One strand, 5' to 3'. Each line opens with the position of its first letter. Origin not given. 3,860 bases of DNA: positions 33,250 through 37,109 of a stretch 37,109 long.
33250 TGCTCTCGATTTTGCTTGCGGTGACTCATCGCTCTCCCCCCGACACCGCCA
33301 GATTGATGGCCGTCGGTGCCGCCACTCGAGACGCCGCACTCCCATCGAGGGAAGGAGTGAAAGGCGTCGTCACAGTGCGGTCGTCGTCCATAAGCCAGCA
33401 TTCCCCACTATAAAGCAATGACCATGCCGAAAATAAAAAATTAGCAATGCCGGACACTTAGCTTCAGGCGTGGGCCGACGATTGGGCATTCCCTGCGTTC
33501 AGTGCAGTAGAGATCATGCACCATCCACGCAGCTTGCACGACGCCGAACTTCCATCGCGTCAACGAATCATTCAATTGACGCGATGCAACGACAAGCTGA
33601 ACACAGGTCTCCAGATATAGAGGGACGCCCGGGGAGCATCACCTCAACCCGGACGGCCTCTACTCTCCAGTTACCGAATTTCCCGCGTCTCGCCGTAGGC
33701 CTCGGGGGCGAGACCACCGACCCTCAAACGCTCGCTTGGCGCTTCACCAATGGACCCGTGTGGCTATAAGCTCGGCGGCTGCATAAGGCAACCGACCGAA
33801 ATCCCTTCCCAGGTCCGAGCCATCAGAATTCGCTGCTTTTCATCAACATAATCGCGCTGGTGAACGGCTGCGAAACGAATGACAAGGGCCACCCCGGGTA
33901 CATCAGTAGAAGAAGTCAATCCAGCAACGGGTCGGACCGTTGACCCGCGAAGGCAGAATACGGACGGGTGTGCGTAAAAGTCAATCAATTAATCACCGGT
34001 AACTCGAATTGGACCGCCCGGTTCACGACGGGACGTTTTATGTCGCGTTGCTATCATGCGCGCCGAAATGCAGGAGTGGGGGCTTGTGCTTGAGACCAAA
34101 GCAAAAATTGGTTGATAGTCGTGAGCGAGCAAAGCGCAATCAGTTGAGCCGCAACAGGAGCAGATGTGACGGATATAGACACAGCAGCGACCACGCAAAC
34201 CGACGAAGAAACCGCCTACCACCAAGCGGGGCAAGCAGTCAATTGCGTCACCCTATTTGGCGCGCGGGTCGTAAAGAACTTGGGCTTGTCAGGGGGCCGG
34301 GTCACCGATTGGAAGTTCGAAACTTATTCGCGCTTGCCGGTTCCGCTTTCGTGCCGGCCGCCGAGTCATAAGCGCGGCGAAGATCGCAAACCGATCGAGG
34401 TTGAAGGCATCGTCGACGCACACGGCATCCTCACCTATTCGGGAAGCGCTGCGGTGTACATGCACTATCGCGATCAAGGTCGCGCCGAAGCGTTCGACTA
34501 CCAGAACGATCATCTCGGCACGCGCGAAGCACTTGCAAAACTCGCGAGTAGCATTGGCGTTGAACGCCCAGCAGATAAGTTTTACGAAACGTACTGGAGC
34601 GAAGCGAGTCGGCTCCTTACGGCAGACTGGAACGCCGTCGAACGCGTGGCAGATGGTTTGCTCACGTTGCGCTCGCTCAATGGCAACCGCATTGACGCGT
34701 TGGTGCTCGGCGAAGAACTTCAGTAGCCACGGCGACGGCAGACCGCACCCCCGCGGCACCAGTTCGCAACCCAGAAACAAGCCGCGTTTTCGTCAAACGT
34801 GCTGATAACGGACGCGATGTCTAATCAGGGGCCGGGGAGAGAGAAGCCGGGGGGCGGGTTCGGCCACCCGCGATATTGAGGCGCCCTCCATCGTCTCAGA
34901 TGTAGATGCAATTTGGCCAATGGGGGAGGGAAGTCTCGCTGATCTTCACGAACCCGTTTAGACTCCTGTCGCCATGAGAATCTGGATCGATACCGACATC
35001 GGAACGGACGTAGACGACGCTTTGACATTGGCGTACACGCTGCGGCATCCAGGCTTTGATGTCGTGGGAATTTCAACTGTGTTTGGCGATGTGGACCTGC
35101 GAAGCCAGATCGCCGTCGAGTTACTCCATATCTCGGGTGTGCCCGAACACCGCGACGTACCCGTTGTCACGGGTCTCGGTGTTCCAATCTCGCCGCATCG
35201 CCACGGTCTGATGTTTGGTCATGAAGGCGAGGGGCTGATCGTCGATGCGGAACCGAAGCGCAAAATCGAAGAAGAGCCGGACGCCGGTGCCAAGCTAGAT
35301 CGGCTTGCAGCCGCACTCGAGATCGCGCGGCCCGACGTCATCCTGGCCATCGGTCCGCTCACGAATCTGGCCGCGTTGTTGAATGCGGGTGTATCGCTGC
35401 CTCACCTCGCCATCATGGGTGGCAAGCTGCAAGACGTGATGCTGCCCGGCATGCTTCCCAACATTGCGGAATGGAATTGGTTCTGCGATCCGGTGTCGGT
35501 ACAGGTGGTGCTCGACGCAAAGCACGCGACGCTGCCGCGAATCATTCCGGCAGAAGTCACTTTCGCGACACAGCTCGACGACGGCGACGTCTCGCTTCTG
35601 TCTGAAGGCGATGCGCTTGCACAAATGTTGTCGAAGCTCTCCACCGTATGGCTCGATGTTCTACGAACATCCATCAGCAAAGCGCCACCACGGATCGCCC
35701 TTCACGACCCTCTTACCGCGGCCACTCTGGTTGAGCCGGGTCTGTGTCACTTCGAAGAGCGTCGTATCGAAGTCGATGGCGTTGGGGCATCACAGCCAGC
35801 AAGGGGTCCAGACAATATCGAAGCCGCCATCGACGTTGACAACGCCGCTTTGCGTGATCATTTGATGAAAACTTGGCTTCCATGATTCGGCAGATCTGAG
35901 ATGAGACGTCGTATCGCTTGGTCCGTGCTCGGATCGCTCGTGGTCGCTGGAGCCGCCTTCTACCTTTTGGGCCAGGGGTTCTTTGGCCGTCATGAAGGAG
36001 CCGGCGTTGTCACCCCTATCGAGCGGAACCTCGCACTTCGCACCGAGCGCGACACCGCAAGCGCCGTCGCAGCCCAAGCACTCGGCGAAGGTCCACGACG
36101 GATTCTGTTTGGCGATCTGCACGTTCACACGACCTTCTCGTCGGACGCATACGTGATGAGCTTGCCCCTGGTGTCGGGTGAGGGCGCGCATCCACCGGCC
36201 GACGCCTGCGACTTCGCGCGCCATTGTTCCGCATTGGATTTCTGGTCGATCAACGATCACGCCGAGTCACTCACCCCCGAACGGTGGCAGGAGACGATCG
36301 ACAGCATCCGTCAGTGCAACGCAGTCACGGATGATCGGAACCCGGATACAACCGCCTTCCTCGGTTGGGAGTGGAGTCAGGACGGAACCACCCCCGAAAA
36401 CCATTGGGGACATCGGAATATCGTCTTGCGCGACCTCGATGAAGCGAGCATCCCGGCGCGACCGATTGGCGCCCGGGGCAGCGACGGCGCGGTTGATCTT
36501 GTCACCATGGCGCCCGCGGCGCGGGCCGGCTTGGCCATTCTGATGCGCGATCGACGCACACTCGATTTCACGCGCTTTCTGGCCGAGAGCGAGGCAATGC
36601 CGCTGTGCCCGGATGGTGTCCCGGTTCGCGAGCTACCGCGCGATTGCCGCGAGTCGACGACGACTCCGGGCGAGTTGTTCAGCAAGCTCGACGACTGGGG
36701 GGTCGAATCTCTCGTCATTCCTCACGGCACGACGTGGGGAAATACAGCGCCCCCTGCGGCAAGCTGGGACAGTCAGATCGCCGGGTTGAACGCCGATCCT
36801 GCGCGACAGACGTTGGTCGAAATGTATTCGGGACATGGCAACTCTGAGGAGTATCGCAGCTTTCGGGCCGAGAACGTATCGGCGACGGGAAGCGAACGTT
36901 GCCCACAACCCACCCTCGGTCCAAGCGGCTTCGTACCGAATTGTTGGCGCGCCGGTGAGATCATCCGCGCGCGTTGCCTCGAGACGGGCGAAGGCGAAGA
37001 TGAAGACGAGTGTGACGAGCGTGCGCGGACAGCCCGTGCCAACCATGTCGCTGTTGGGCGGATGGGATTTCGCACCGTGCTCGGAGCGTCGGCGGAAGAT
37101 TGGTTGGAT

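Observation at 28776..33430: Translationally coupled operon: two paralogous sensor kinases, an NtrC-type sigma54 activator and PspA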

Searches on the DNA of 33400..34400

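Call 46: search_rna_families(source=window, start=33400, end=34400, threshold=evalue, max_evalue=1)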
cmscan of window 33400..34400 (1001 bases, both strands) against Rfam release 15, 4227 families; matches with E-value up to 1: 0.
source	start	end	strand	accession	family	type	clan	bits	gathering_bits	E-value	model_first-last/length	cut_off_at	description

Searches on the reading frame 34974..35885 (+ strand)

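Call 36: search_protein_families(library=pfam, proteins=[window:34974-35885:+], max_evalue=0.01)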
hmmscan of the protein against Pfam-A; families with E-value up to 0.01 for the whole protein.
window:34974-35885:+ (303 aa): 1 family
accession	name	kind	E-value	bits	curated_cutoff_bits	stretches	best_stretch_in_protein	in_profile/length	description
PF01156.24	IU_nuc_hydro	-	2.9e-42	145.8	34.2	1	3-293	1-295/297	Inosine-uridine preferring nucleoside hydrolase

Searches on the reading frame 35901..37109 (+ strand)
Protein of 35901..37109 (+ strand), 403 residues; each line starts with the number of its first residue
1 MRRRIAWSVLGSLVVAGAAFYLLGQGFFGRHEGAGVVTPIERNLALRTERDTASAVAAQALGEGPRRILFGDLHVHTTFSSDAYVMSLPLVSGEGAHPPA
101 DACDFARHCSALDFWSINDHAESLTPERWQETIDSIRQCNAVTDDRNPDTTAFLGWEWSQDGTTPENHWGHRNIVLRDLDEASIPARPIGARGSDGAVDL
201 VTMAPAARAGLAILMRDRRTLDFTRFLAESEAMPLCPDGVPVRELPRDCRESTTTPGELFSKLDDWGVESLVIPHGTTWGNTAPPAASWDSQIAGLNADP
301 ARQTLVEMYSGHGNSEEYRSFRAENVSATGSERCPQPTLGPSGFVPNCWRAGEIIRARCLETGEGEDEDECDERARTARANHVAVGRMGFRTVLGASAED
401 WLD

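Call 36: search_protein_families(library=pfam, proteins=[window:35901-37109:+], max_evalue=0.01)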
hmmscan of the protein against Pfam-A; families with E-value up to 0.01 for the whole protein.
window:35901-37109:+ (403 aa): 1 family
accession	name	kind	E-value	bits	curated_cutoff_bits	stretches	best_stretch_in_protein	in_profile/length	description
PF12228.14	DUF3604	-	1.8e-10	40.4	20.4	2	120-202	128-202/591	Protein of unknown function (DUF3604)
